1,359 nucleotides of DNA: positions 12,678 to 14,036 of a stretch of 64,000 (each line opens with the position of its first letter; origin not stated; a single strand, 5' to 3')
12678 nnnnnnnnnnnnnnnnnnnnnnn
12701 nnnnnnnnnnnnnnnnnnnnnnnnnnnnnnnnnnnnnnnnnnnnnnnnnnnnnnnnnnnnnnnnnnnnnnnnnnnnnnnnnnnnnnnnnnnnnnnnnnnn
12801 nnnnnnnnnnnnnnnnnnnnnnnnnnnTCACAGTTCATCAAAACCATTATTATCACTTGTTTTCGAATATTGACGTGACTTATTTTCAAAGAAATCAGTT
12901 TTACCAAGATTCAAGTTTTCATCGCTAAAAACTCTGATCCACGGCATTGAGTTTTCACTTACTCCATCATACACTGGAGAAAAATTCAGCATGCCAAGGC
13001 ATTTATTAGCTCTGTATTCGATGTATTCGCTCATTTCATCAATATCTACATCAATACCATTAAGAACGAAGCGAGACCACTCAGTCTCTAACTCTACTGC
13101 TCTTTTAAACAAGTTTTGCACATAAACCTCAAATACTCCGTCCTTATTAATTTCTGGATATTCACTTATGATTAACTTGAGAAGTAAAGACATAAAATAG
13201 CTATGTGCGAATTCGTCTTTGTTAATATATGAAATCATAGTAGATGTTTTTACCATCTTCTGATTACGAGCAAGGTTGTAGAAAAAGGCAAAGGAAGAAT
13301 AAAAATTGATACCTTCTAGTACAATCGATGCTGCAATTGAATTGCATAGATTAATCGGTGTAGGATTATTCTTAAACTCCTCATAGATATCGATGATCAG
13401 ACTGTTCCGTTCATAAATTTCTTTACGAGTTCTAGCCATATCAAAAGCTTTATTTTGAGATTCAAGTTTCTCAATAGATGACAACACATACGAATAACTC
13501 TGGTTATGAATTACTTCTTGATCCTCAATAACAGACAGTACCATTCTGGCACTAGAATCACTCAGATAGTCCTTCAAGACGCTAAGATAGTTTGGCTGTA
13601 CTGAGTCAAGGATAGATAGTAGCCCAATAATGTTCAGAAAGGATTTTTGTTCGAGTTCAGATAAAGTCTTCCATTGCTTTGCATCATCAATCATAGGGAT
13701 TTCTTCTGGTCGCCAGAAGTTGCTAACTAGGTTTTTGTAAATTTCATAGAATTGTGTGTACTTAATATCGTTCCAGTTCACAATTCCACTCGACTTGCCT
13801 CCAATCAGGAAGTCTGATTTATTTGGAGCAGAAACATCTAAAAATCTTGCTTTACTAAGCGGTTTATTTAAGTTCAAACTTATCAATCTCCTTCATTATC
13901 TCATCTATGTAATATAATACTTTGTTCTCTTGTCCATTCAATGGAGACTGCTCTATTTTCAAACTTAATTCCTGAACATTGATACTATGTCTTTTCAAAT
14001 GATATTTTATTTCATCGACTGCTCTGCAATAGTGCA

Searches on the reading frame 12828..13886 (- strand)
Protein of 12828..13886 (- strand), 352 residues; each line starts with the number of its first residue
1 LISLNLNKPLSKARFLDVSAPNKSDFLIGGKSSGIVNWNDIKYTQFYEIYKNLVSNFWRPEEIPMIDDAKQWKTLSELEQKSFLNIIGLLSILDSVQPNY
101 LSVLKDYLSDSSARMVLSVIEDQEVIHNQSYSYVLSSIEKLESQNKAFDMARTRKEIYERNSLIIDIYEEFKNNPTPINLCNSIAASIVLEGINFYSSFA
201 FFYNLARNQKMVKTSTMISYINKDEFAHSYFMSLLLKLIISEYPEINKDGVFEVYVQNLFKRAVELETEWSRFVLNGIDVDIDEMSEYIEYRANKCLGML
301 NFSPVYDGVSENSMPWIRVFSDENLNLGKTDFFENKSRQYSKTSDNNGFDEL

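Call 28: search_protein_families(library=phrogs, proteins=[window:12828-13886:-], max_evalue=0.00001)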
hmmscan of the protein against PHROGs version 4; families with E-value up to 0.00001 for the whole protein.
window:12828-13886:- (352 aa): 5 families
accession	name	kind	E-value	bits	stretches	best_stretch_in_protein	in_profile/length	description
phrog_86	-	DNA, RNA and nucleotide metabolism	5.4e-88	296.9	1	20-350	53-395/504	ribonucleoside diphosphate reductase small subunit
phrog_24856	-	DNA, RNA and nucleotide metabolism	8.5e-26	91.9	1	35-221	7-194/195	ribonucleotide reductase class Ia beta subunit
phrog_10582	-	DNA, RNA and nucleotide metabolism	8.3e-18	65.5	1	30-171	21-161/255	ribonucleotide reductase class Ia beta subunit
phrog_8368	-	DNA, RNA and nucleotide metabolism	1.1e-11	45.9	1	214-343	4-138/156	aerobic NDP reductase small subunit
phrog_9530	-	DNA, RNA and nucleotide metabolism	4.2e-06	28.1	1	35-100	9-74/108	ribonucleotide reductase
